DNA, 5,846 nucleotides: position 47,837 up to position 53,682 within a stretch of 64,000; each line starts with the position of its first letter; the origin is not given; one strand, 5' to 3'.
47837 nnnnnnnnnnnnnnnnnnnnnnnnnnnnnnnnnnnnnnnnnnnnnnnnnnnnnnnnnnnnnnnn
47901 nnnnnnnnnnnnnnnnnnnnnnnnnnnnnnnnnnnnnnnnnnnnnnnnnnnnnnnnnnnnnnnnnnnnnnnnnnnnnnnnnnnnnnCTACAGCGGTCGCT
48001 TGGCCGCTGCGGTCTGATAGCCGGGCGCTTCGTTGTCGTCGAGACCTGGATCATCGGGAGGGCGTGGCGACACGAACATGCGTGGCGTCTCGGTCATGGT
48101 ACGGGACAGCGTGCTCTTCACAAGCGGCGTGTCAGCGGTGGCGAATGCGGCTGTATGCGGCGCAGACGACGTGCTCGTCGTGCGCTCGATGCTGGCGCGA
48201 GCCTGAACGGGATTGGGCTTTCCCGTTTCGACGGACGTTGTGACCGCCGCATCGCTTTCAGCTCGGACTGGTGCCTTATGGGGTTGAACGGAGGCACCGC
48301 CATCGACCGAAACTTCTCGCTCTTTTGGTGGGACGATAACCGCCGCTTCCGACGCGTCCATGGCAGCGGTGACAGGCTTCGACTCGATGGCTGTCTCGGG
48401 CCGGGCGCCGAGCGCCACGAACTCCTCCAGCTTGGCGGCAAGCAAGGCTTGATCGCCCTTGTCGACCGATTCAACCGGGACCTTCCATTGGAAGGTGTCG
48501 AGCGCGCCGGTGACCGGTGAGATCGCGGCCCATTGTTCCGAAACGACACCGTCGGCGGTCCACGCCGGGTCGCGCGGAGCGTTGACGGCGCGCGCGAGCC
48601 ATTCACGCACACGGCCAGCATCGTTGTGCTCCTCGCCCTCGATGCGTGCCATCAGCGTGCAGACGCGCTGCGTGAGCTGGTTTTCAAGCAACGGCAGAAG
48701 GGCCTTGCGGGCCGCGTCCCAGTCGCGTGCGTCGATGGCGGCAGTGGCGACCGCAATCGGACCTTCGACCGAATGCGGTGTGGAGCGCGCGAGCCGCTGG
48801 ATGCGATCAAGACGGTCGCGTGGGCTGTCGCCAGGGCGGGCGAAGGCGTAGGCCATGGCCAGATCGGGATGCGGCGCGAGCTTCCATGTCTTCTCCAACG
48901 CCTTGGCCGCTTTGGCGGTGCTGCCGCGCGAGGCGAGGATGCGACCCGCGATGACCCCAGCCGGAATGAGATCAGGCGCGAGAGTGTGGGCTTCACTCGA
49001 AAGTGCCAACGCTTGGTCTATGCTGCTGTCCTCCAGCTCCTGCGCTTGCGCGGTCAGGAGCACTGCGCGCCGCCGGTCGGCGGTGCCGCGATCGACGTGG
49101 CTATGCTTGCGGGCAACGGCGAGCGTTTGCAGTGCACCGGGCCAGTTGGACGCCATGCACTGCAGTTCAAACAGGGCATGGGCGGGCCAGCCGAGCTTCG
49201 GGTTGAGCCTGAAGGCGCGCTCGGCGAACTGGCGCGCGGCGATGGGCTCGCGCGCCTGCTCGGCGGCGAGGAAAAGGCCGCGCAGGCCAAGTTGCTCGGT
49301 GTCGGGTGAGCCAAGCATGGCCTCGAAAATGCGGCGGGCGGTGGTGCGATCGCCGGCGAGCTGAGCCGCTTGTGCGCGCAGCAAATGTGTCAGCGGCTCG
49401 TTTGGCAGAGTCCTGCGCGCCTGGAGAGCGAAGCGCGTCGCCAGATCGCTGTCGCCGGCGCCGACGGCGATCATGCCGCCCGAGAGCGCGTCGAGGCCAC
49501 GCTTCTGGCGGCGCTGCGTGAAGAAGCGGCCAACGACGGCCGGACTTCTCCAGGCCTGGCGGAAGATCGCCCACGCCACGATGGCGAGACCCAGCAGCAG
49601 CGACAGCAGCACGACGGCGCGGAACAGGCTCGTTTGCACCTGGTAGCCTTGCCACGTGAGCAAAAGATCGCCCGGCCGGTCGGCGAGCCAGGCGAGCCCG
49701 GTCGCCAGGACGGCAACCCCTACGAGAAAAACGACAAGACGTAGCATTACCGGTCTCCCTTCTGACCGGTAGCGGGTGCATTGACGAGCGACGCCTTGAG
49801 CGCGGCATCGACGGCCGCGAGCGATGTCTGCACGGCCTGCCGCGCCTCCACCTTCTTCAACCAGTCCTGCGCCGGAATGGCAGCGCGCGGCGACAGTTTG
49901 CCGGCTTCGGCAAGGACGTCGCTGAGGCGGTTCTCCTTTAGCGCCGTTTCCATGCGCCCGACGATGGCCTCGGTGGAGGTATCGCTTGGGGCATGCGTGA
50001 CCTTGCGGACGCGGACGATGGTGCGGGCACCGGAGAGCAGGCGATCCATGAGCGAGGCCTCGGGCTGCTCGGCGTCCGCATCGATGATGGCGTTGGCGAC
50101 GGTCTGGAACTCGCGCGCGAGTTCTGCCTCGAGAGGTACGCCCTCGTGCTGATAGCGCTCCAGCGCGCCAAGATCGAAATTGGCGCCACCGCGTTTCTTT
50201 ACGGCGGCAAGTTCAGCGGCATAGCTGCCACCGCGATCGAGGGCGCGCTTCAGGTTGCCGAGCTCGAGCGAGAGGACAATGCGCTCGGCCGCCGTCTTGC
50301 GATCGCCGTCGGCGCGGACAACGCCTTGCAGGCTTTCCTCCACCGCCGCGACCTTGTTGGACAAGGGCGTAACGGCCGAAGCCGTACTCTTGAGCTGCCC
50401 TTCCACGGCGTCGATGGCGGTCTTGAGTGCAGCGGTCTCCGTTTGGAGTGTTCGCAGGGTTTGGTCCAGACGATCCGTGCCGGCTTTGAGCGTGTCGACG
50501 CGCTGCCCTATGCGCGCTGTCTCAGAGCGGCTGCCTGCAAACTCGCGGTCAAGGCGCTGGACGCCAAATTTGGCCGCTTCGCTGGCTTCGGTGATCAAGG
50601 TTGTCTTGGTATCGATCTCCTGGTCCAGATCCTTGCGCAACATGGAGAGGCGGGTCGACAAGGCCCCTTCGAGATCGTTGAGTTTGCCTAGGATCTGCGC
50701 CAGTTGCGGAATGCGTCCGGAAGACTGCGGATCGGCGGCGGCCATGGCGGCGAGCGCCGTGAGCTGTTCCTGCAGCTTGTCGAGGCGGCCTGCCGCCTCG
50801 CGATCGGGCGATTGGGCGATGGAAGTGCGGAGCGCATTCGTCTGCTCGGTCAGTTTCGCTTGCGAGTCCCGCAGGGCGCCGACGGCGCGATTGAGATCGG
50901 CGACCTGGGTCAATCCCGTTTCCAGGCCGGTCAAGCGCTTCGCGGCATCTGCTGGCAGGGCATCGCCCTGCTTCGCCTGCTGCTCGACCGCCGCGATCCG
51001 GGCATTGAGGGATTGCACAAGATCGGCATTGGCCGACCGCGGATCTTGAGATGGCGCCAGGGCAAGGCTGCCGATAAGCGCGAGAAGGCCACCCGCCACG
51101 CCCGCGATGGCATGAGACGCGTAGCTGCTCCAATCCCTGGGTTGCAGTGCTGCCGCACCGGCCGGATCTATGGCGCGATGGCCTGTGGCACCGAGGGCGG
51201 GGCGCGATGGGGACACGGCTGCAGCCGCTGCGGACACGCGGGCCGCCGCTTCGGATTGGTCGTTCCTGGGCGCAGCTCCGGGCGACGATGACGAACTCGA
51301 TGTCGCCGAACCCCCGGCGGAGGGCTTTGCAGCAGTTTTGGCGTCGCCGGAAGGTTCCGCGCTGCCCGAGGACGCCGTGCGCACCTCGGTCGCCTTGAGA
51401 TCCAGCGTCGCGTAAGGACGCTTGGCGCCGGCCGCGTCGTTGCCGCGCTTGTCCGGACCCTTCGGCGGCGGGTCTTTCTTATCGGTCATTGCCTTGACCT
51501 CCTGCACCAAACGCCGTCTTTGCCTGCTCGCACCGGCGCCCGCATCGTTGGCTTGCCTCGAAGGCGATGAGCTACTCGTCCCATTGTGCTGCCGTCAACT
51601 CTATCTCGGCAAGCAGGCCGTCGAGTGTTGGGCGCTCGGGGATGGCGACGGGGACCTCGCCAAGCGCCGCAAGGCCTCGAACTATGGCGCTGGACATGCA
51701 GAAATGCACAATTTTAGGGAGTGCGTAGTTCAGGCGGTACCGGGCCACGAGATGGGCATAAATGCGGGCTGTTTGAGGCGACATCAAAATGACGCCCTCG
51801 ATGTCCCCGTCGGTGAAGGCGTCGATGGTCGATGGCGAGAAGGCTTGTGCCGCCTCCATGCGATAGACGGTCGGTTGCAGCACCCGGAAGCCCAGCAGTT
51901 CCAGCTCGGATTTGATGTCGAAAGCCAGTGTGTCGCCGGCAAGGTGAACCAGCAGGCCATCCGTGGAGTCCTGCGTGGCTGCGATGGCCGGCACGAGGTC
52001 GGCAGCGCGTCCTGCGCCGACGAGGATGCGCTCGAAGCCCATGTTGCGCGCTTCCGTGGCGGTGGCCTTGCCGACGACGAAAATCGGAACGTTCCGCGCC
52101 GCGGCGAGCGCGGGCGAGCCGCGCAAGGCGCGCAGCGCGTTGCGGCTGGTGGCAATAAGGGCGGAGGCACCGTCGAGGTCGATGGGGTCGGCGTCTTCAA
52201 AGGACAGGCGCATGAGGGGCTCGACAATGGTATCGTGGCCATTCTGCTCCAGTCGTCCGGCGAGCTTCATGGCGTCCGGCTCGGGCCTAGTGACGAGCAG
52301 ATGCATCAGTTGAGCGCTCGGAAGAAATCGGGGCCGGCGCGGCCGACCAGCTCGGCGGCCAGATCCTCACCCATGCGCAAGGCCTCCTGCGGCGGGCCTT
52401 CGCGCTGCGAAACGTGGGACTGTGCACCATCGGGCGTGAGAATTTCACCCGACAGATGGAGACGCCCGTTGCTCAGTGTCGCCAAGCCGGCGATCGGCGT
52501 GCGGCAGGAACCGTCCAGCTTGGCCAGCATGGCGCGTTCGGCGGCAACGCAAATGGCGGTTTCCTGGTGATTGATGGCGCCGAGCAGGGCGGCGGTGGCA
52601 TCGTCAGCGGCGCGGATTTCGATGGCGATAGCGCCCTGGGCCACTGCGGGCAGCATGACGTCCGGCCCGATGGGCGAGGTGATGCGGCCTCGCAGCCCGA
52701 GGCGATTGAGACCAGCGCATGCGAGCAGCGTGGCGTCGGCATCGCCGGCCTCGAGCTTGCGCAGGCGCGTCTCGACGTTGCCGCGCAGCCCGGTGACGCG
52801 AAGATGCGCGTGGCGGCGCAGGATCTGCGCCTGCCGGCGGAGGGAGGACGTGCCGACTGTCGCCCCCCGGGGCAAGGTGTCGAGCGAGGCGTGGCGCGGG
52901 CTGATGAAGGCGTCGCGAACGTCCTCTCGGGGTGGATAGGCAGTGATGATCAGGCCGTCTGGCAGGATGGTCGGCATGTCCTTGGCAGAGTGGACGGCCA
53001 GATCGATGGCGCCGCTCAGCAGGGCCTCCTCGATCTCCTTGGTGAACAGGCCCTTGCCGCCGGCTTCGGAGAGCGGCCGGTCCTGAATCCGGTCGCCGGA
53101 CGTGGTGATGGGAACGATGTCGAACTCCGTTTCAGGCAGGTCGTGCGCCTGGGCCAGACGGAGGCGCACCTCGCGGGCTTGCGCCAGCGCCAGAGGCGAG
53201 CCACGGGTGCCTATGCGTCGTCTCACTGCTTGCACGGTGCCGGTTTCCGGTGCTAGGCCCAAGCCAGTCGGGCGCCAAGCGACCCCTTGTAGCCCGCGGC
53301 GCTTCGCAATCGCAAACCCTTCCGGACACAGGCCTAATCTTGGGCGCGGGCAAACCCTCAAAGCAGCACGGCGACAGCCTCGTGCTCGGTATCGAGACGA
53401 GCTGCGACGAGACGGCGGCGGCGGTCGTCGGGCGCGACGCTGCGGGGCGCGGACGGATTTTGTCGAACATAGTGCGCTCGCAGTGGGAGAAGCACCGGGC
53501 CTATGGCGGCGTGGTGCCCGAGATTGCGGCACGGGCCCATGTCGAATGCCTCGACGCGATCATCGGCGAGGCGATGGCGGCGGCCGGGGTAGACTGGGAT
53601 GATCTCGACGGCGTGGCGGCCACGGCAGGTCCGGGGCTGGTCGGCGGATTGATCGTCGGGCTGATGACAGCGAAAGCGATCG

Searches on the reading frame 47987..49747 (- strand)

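Call 10: search_protein_families(library=pfam, proteins=[window:47987-49747:-])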
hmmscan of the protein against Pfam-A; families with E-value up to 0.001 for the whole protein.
window:47987-49747:- (586 aa): 2 families
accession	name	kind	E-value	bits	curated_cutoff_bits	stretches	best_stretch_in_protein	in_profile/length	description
PF07219.19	HemY_N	-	2.8e-26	92.1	31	1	26-132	1-107/107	HemY protein N-terminus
PF14559.12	TPR_19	-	2.8e-05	24.8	25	0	238-301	2-66/68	Tetratricopeptide repeat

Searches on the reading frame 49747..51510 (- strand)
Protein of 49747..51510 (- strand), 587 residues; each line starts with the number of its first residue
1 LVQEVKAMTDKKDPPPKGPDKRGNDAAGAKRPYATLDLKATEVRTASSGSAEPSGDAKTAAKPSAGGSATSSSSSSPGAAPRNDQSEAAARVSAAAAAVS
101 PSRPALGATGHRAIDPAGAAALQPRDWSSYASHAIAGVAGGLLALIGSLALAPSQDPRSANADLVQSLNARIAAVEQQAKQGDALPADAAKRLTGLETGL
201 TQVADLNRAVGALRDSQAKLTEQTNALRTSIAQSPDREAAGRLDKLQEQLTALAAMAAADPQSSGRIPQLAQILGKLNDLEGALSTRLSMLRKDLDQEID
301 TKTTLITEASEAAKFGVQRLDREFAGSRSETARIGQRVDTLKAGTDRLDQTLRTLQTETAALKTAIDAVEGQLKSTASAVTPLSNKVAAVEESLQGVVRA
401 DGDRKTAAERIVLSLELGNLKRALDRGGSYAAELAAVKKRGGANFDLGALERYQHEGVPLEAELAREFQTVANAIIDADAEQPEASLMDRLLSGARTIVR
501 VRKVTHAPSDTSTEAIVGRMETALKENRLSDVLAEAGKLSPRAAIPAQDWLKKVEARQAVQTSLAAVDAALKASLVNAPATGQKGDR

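Call 10: search_protein_families(library=pfam, proteins=[window:49747-51510:-])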
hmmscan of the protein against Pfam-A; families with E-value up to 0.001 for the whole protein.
window:49747-51510:- (587 aa): 1 family
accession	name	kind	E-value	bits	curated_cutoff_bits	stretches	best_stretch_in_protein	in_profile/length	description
PF04513.17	Baculo_PEP_C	-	8.4e-06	26.3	38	0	333-400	63-114/140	Baculovirus polyhedron envelope protein, PEP, C terminus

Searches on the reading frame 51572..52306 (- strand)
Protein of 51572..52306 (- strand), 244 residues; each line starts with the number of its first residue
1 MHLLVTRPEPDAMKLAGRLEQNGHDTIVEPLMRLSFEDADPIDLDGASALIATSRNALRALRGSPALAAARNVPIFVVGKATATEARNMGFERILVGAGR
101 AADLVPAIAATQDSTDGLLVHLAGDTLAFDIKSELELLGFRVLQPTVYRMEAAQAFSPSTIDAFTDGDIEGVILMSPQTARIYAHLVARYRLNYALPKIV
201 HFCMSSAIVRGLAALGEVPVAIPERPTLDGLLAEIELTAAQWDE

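Call 10: search_protein_families(library=pfam, proteins=[window:51572-52306:-])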
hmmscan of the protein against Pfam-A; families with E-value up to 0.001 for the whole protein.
window:51572-52306:- (244 aa): 1 family
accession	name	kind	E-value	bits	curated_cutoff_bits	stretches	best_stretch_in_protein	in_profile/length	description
PF02602.20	HEM4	-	4.5e-31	108.2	27.5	1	15-232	3-230/231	Uroporphyrinogen-III synthase HemD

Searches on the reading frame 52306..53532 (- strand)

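Call 36: search_protein_families(library=pfam, proteins=[window:52306-53532:-], max_evalue=0.01)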
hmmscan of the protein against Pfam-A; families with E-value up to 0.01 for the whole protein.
window:52306-53532:- (408 aa): 2 families
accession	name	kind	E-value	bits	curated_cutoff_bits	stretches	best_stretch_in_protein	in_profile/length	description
PF01379.25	Porphobil_deam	-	1.3e-81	273.5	22.1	1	106-313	2-205/207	Porphobilinogen deaminase, dipyromethane cofactor binding domain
PF03900.20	Porphobil_deamC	-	5.9e-16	59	26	1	327-396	2-73/74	Porphobilinogen deaminase, C-terminal domain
